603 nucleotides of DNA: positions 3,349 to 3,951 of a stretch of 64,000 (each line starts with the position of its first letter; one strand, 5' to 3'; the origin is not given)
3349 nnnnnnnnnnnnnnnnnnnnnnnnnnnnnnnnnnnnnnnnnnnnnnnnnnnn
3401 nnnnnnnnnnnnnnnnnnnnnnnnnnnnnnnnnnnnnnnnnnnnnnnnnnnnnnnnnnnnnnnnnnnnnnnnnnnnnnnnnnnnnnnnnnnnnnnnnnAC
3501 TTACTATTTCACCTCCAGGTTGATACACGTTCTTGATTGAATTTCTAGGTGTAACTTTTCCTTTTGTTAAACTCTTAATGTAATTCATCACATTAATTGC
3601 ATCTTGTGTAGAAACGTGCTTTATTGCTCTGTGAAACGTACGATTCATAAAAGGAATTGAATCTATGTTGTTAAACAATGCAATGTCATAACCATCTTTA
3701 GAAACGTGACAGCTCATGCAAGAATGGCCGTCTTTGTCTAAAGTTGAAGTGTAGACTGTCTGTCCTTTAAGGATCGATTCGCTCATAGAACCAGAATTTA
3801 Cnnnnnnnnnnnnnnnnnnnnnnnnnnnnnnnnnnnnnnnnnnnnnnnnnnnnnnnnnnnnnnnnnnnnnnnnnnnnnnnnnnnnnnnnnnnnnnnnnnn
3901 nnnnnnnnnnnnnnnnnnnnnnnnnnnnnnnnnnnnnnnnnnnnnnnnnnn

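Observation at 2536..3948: Phage-encoded lipoprotein carrying a lone CxxCH heme-c attachment motif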

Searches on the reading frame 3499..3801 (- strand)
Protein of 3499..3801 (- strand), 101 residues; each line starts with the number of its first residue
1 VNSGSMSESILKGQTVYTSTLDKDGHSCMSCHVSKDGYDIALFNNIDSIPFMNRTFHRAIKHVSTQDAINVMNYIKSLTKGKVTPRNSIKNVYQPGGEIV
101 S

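Call 86: search_solved_structures(query=A6, max_evalue=1, show_alignments=5)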
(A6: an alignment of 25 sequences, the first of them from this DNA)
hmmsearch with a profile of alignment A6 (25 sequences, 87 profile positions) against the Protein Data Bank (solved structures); distinct sequences matched with E-value up to 1: 217 (the best 60 are shown).
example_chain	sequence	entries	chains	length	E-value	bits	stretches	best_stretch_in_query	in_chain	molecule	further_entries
6xkx_p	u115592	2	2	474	4.6e-08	36.1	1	6-26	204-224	Cbb3-type cytochrome c oxidase subunit CcoP,Cytochrome c-type cyt cy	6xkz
6hwh_M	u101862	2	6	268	7e-06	29.1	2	7-27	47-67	Cytochrome bc1 complex cytochrome c subunit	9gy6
9g83_v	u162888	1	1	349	7.7e-06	29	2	7-30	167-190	Cbb3-type cytochrome c oxidase subunit CcoP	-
8ovc_O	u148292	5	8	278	7.9e-06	29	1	7-27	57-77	Cytochrome bc1 complex cytochrome c subunit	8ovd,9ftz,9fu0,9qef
7rh5_O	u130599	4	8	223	8.7e-06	28.8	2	5-26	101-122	Cytochrome bc1 complex cytochrome c subunit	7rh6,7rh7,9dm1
6adq_C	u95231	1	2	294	9.1e-06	28.8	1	7-27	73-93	Cytochrome bc1 complex cytochrome c subunit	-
9wcx_U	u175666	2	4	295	4.2e-05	26.6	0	7-26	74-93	Cytochrome bc1 complex cytochrome c subunit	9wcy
7q21_C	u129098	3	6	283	7.8e-05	25.8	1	6-26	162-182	Cytochrome bc1 complex cytochrome c subunit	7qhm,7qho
6xkw_p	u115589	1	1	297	8.7e-05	25.6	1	6-26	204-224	Cbb3-type cytochrome c oxidase subunit CcoP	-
7e1v_O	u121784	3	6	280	0.00017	24.7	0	6-27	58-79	Cytochrome bc1 complex cytochrome c subunit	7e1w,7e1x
8hcr_C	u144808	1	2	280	0.00017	24.7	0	6-27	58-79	Cytochrome bc1 complex cytochrome c subunit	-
6h5l_B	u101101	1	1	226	0.00029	23.9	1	10-32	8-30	Conserved hypothetical cytochrome protein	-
3mk7_C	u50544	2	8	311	0.0004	23.5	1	6-26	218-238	Cytochrome c oxidase, cbb3-type, subunit P | Cbb3-type cytochrome c oxidase subunit CcoP1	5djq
8uf3_A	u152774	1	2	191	0.00043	23.4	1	6-36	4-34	Cytochrome C4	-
8snh_G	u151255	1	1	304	0.00052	23.2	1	6-25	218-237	Cbb3-type cytochrome c oxidase subunit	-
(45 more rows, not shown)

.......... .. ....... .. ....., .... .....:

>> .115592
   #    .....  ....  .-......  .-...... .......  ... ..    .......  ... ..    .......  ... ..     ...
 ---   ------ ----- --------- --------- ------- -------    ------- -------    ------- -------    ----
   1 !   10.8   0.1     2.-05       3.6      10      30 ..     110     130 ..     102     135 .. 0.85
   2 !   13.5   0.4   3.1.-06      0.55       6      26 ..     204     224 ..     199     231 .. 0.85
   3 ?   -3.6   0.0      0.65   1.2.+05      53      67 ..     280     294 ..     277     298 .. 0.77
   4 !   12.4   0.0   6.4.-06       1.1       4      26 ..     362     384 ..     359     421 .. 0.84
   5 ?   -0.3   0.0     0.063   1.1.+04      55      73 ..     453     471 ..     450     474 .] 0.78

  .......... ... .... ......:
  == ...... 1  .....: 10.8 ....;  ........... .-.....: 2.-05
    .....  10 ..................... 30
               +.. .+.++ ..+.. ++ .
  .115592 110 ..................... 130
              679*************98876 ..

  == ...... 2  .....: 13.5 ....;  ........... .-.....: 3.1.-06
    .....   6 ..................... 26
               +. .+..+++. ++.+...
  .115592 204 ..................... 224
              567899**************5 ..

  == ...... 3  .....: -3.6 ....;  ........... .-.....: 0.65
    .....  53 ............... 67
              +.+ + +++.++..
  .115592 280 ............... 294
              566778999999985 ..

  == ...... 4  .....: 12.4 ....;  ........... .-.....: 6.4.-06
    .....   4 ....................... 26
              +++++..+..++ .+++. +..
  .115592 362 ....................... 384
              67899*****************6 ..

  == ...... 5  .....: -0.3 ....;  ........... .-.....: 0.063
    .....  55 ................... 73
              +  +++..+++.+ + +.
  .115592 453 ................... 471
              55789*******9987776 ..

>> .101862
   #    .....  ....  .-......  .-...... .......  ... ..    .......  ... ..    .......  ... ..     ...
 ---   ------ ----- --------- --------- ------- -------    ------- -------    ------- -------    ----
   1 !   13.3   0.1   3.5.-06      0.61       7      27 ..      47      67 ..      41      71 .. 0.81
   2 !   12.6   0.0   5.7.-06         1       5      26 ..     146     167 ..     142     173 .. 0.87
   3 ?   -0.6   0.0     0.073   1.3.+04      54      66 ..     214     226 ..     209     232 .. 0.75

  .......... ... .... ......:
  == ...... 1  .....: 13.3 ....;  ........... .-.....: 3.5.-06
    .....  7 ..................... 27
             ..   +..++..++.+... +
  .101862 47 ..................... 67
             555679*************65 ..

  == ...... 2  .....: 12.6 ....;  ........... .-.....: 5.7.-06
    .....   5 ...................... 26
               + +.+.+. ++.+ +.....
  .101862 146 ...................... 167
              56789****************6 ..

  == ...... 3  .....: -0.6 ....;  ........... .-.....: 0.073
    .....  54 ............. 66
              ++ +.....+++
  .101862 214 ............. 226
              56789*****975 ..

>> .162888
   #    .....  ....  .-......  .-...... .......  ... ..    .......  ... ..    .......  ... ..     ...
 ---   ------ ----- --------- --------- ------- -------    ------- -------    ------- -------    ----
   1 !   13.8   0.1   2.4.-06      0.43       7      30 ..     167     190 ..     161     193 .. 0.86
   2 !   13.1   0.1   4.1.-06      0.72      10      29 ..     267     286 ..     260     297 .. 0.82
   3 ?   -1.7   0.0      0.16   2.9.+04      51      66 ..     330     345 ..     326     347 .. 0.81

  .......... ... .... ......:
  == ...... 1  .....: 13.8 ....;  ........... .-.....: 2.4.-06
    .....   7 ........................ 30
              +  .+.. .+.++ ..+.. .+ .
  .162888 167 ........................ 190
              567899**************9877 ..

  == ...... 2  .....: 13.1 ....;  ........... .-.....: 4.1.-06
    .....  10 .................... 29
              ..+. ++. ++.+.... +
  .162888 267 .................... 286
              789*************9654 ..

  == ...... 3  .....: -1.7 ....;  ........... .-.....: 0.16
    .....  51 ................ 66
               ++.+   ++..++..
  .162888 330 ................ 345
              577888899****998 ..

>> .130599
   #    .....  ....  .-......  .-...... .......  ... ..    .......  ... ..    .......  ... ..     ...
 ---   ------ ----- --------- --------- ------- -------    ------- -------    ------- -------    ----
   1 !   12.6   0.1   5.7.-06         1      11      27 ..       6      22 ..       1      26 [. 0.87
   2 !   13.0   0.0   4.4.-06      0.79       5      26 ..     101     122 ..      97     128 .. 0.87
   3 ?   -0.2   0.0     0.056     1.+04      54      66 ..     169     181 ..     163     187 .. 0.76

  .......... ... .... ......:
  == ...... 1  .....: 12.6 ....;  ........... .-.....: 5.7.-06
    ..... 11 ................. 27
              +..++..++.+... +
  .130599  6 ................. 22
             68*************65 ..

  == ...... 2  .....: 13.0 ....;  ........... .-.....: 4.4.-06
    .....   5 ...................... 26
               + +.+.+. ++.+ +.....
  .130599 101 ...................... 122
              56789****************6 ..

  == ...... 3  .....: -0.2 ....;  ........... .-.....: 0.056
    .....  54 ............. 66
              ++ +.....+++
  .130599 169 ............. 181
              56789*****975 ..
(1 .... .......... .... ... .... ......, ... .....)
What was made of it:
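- On c-type cytochrome, class I fold: The family profile aligns co-linearly to both helices of CcoP and QcrC domains, the second below threshold (call 86).
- The flanking N-helix motif (G-x-x-x-F/Y) and the C-terminal helix motif are those of class I cytochromes (call 86).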
